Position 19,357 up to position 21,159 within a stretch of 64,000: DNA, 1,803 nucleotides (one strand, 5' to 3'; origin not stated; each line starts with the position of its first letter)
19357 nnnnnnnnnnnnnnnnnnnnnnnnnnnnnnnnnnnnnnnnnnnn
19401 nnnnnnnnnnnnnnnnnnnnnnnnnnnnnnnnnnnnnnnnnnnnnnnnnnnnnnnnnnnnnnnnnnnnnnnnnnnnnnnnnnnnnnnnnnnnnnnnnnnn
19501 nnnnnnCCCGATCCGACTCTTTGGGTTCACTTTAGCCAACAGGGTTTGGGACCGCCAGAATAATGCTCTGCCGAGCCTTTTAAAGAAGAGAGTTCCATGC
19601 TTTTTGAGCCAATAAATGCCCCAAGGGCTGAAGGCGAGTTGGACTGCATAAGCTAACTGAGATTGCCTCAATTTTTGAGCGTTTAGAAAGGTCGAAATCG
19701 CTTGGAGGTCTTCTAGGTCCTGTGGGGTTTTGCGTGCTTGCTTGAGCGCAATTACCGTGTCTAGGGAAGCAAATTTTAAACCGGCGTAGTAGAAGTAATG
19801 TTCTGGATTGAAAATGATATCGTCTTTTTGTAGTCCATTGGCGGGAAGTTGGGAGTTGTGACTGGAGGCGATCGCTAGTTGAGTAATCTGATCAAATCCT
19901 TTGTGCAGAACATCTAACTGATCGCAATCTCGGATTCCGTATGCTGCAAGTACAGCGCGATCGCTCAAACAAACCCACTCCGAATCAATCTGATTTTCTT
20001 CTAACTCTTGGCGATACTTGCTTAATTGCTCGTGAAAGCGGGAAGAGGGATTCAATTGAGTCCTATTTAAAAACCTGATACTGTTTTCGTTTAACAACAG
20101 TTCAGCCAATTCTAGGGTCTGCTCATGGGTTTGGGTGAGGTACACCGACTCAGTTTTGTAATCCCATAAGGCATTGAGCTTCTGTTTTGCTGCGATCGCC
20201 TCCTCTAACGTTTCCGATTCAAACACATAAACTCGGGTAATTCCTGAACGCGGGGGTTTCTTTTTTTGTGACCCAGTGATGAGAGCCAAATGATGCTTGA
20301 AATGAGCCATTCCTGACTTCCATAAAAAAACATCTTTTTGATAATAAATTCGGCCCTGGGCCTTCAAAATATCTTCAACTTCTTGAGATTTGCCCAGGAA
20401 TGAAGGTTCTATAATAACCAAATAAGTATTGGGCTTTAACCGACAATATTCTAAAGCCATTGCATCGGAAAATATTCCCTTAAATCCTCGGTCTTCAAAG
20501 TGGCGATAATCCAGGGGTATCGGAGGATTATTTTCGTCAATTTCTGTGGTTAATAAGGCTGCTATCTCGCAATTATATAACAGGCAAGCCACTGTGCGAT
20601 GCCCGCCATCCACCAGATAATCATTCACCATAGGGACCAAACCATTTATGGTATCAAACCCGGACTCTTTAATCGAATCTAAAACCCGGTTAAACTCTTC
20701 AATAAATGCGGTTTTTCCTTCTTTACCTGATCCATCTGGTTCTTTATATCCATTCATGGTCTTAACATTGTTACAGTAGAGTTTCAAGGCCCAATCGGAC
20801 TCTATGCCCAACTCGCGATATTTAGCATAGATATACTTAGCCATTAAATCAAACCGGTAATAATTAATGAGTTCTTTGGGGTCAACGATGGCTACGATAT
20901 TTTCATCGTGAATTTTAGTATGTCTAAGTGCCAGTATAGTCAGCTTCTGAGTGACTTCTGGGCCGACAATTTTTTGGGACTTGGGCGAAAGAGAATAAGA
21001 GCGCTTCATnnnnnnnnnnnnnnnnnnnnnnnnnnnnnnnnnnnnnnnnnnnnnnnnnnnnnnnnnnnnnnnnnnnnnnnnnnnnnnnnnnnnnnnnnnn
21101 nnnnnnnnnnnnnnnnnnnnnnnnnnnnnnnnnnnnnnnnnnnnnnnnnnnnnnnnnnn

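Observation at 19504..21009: ParB/sulfiredoxin-fold (DGGHR) protein of unknown function as terminal gene of the EPS operon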

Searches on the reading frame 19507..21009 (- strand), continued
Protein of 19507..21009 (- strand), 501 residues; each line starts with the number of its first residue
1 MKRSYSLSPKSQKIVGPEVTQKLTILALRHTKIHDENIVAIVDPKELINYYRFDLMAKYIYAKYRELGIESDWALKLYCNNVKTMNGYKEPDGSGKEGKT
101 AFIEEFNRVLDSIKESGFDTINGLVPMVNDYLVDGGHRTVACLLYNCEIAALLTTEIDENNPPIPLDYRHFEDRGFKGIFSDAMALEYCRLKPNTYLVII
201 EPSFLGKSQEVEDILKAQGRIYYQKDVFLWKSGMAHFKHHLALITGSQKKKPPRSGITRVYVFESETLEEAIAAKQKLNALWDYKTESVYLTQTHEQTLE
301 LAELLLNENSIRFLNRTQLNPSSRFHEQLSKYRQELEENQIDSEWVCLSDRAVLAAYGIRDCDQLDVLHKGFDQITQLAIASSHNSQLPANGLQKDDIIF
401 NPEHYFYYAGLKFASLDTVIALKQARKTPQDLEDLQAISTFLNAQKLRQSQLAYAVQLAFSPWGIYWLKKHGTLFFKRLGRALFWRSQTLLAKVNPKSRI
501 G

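Call 60: fold_search(model_id=the predicted structure, library=pdb)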
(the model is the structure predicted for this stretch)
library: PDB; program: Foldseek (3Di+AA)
matches with E <= 10: 1116; with E <= 0.001: 0
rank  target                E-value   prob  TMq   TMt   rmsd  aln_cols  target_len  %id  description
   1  8wzb_E                1.4e-02  0.98  0.18  0.40  11.0       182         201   15  RS head-neck monomer (released 2024-02-07)
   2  9fqr_HX               1.7e-02  0.94  0.16  0.35  10.7       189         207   16  96-nm repeat of axonemal doublet microtubules from bovine sperm (released 2025-03-26)
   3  2b8p_B                2.0e-02  0.99  0.17  0.52   5.0       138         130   13  Crystal structure of Acanthamoeba polyphaga mimivirus NDK, the first viral nucleoside diphosphate kinase (released 2005-11-15)
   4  5x00_A                2.0e-02  0.98  0.14  0.44   5.0       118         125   20  Nucleoside Diphosphate Kinase from Vibrio cholerae is a Thermolabile Type II tetramer (released 2018-01-31)
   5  3pj9_C                2.2e-02  0.99  0.15  0.49   5.6       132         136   18  Crystal structure of a Nucleoside Diphosphate Kinase from Campylobacter jejuni (released 2010-11-24)
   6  6xj5_F                2.2e-02  0.13  0.11  0.13  20.9       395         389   13  Carboxypeptidase G2 modified with a versatile bioconjugate for metalloprotein design (released 2021-06-30)
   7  3b6b_B                2.8e-02  0.98  0.16  0.49   5.9       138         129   15  Crystal structure of Acanthamoeba polyphaga mimivirus nucleoside diphosphate kinase complexed with dGDP (released 2008-11-04)
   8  9e2g_0R               3.2e-02  1.00  0.18  0.26   4.7       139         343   17  Cryo-EM structure of 48 nm repeat of microtubule doublet from T. brucei flagellum (released 2025-03-12)
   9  3ejm_A                3.2e-02  0.99  0.17  0.51   5.2       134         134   16  Crystal structure of the mimivirus NDK +Kpn mutant complexed with GDP (released 2009-08-25)
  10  8pin_C                3.2e-02  0.82  0.13  0.15  19.7       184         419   13  Crystal structure of Ser33 (released 2025-01-15)
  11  9fqr_HY               3.4e-02  0.90  0.17  0.36  10.5       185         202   16  96-nm repeat of axonemal doublet microtubules from bovine sperm (released 2025-03-26)
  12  8j07_X                3.8e-02  0.94  0.16  0.38  12.2       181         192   14  96nm repeat of human respiratory doublet microtubule and associated axonemal complexes (released 2023-07-26)
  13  3fcw_A                4.0e-02  0.97  0.16  0.48   5.1       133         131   15  Crystal structure of the Mimivirus NDK N62L mutant complexed with UDP (released 2009-08-11)
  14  3pj9_A                4.0e-02  0.97  0.15  0.46   5.9       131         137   19  Crystal structure of a Nucleoside Diphosphate Kinase from Campylobacter jejuni (released 2010-11-24)
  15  3b6b_A                4.0e-02  0.97  0.16  0.49   5.2       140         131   15  Crystal structure of Acanthamoeba polyphaga mimivirus nucleoside diphosphate kinase complexed with dGDP (released 2008-11-04)
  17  8pis_D                4.5e-02  1.00  0.12  0.14   4.2       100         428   17  Crystal structure of Ser33 in complex with L-Serine (released 2025-01-15)
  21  8q2i_A                4.7e-02  1.00  0.12  0.15   4.1       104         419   17  Crystal structure of Ser33 in complex 2HG (2-hydroxyglutarate) and Serine (released 2025-02-12)
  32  8pis_G                5.8e-02  0.54  0.12  0.14  19.2       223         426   10  Crystal structure of Ser33 in complex with L-Serine (released 2025-01-15)
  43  8q2i_B                7.2e-02  0.63  0.12  0.13  19.4       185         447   12  Crystal structure of Ser33 in complex 2HG (2-hydroxyglutarate) and Serine (released 2025-02-12)
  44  8q2i_G                7.6e-02  0.99  0.12  0.14   5.3       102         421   18  Crystal structure of Ser33 in complex 2HG (2-hydroxyglutarate) and Serine (released 2025-02-12)
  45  8pin_D                7.6e-02  0.99  0.12  0.14   5.4       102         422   19  Crystal structure of Ser33 (released 2025-01-15)
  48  8q2i_D                7.6e-02  0.72  0.12  0.13  15.5       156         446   13  Crystal structure of Ser33 in complex 2HG (2-hydroxyglutarate) and Serine (released 2025-02-12)
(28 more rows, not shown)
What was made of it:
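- On Nucleoside diphosphate kinase: Foldseek top hits are NDKs, prob 0.97-1.0, TM(target) ~0.5 (call 60).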

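Call 69: search_dna_similar(query=P0015, collection=plasmids, mode=protein, max_evalue=0.00001, max_rows=20)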
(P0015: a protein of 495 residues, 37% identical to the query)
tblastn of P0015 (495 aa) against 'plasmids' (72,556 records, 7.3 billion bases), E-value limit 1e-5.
Records with a match: 3; places in all: 3; records where one place covers at least 80% of the query: 1.
Best place of each record, by identity: <60% 3.
By first word of the organism name: Ilyobacter 1; Jannaschia 1; Paracoccus 1.
By predicted mobility (MOB-suite, as given by PLSDB): non-mobilizable 3.
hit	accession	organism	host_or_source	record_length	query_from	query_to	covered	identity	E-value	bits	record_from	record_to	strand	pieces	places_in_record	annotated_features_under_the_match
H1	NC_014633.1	Ilyobacter polytropus DSM 2926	marine mud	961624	6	441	88%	28.2%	5e-50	191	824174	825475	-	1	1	hypothetical protein | glycosyltransferase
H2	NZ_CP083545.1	Jannaschia sp. W003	-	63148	75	449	76%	30.7%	9e-47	181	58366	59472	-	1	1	hypothetical protein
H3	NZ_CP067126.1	Paracoccus alcaliphilus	whole organism,soil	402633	50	223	35%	31.3%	7e-9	66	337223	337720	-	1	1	hypothetical protein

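Call 70: search_dna_similar(query=P0015, collection=phages, mode=protein, max_evalue=0.00001, max_rows=10)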
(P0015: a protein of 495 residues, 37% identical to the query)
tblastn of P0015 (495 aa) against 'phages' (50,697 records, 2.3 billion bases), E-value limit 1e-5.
No match.
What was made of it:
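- No hits in phages and only 3 'hypothetical' hits in plasmids (calls 69, 70).
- Tried and rejected: Phages gave none (calls 69, 70).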

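Call 76: list_cluster_members(proteins=[P0001, P0005, P0017, P0025, P0036, P0037, P0016, P0018, P0021, P0051])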
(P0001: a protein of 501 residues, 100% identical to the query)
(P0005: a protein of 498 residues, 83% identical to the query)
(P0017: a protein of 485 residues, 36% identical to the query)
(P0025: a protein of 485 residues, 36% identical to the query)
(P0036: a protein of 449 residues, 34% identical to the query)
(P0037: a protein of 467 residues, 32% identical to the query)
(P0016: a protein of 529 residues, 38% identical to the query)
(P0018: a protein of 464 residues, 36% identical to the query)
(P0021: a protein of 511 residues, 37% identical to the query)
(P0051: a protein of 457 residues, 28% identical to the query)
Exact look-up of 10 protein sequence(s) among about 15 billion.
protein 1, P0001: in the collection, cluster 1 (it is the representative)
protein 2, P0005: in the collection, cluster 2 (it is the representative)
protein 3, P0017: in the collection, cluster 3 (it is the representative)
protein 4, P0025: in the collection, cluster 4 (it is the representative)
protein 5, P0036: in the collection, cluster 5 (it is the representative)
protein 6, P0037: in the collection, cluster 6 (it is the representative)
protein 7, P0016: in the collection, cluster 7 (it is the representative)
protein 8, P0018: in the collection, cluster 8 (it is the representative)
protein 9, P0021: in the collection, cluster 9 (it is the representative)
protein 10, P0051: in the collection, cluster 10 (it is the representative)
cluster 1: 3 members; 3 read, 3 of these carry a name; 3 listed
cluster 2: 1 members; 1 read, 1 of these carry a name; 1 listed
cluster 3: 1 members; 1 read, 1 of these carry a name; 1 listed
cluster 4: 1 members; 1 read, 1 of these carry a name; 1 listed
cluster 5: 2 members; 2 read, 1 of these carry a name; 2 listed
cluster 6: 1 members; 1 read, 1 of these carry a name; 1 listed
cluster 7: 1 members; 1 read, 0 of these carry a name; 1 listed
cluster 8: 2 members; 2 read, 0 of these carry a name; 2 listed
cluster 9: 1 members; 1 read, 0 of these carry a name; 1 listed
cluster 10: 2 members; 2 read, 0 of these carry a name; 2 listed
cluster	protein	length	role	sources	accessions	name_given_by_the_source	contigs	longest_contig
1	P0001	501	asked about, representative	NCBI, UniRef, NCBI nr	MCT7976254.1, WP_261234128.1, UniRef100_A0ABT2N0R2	hypothetical protein [Laspinema olomoucense] | ParB/Sulfiredoxin domain-containing protein n=1 Tax=Laspinema olomoucense D3b ... | hypothetical protein [Laspinema sp. D3b]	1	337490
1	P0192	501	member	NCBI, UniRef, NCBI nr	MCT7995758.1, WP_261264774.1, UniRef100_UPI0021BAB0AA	hypothetical protein [Laspinema olomoucense] | hypothetical protein n=1 Tax=Laspinema olomoucense TaxID=3231600 RepID=UPI0021BAB0AA | hypothetical protein [Laspinema sp. D3c]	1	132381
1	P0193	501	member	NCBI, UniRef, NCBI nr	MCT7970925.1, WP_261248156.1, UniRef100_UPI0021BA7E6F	hypothetical protein [Laspinema olomoucense] | hypothetical protein n=1 Tax=Laspinema olomoucense TaxID=3231600 RepID=UPI0021BA7E6F | hypothetical protein [Laspinema sp. D3d]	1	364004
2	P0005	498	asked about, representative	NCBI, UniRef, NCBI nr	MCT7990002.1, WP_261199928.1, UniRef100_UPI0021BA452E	hypothetical protein [Laspinema olomoucense] | hypothetical protein n=1 Tax=Laspinema olomoucense TaxID=3231600 RepID=UPI0021BA452E | hypothetical protein [Laspinema sp. D3a]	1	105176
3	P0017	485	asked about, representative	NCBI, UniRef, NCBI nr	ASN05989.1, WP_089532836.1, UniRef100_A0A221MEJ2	hypothetical protein [Virgibacillus necropolis] | Uncharacterized protein n=1 Tax=Virgibacillus necropolis TaxID=163877 ...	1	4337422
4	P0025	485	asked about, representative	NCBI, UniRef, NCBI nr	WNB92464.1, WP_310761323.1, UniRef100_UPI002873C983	hypothetical protein [Bacillus sp. NEB1478] | hypothetical protein n=1 Tax=Bacillus sp. NEB1478 TaxID=3073816 RepID=UPI002873C983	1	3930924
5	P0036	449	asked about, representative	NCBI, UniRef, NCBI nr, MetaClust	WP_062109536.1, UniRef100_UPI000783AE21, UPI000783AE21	hypothetical protein [Bacillus niameyensis] | hypothetical protein n=1 Tax=Bacillus niameyensis TaxID=1522308 RepID=UPI000783AE21 | status=active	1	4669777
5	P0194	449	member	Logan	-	-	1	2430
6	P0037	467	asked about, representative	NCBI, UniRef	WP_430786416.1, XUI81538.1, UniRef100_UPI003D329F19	hypothetical protein VBD025_13760 [Virgibacillus flavescens] | hypothetical protein n=1 Tax=Virgibacillus flavescens TaxID=1611422 RepID=UPI003D329F19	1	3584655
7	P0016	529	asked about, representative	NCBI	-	-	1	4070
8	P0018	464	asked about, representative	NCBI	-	-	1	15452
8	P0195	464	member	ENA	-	-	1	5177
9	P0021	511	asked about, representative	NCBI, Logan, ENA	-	-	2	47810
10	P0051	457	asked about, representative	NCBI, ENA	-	-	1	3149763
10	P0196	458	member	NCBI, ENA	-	-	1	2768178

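Call 103: search_protein_families(library=padloc, proteins=[window:19507-21009:-, P0015, P0009], max_evalue=1)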
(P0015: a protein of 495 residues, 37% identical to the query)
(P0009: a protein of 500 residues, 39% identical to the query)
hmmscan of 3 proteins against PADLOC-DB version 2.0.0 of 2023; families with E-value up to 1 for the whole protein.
window:19507-21009:- (501 aa): 1 family
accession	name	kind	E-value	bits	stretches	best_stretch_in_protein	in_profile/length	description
PDLC01921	CARF6--CARF_CARF_CARF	-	0.019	12.2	1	21-56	159-194/298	-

P0015 (495 aa): 0 families

P0009 (500 aa): 0 families
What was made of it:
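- No defence-system model matches (call 103).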

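Call 104: search_protein_families(library=phrogs, proteins=[window:19507-21009:-, P0015, P0009], max_evalue=1)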
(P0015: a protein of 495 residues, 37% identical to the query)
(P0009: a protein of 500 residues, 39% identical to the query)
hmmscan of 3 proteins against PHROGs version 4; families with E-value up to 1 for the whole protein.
window:19507-21009:- (501 aa): 0 families

P0015 (495 aa): 1 family
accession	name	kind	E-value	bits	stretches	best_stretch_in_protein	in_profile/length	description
phrog_1006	-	unknown function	0.26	12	0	206-250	80-125/155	-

P0009 (500 aa): 0 families

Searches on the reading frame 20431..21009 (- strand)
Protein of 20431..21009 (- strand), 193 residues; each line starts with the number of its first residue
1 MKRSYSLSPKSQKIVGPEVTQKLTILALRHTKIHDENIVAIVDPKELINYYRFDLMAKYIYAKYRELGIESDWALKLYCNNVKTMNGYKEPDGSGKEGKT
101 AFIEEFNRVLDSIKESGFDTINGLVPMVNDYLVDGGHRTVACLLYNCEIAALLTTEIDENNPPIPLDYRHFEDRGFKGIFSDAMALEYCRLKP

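Call 46: predict_structure(alignment_id=A2)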
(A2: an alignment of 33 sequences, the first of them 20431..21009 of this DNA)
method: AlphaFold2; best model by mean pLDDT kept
length: 193 residues; sequences in the alignment: 33
mean_pLDDT: 86.8   pTM: 0.84
mean pLDDT of the five models: 86.8, 86.3, 85.2, 84.8, 83.9
residues with pLDDT >= 90: 129; 70-90: 28; 50-70: 29; < 50: 7
segments of 3 or more residues with pLDDT < 50: 1-5
pLDDT, mean of each block of 10 residues (from residue 1): 48 61 52 70 95 97 98 98 95 90 98 97 90 95 98 85 90 97 97 86
secondary structure, 60 per line:
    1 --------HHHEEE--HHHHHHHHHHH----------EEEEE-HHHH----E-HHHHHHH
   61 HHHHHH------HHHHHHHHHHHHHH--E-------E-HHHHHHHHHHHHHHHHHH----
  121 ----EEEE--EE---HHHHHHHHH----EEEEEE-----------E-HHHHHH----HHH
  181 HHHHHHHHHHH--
elements in order: E12-14 H17-27 E38-42 H44-47 H54-66 H73-86 H99-116 E125-128 H136-144 E149-154 H168-173 H178-191

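Call 58: search_solved_structures(query=A2, max_evalue=10, show_alignments=4)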
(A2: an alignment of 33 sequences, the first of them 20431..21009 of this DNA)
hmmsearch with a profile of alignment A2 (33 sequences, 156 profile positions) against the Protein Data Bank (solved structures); distinct sequences matched with E-value up to 10: 2.
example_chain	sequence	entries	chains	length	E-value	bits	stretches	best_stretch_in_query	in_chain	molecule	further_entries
4v96_AA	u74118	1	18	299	0.72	13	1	46-85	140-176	ORF48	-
7b2n_A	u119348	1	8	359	1.6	11.9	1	87-125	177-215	Fructose-bisphosphate aldolase 1, chloroplastic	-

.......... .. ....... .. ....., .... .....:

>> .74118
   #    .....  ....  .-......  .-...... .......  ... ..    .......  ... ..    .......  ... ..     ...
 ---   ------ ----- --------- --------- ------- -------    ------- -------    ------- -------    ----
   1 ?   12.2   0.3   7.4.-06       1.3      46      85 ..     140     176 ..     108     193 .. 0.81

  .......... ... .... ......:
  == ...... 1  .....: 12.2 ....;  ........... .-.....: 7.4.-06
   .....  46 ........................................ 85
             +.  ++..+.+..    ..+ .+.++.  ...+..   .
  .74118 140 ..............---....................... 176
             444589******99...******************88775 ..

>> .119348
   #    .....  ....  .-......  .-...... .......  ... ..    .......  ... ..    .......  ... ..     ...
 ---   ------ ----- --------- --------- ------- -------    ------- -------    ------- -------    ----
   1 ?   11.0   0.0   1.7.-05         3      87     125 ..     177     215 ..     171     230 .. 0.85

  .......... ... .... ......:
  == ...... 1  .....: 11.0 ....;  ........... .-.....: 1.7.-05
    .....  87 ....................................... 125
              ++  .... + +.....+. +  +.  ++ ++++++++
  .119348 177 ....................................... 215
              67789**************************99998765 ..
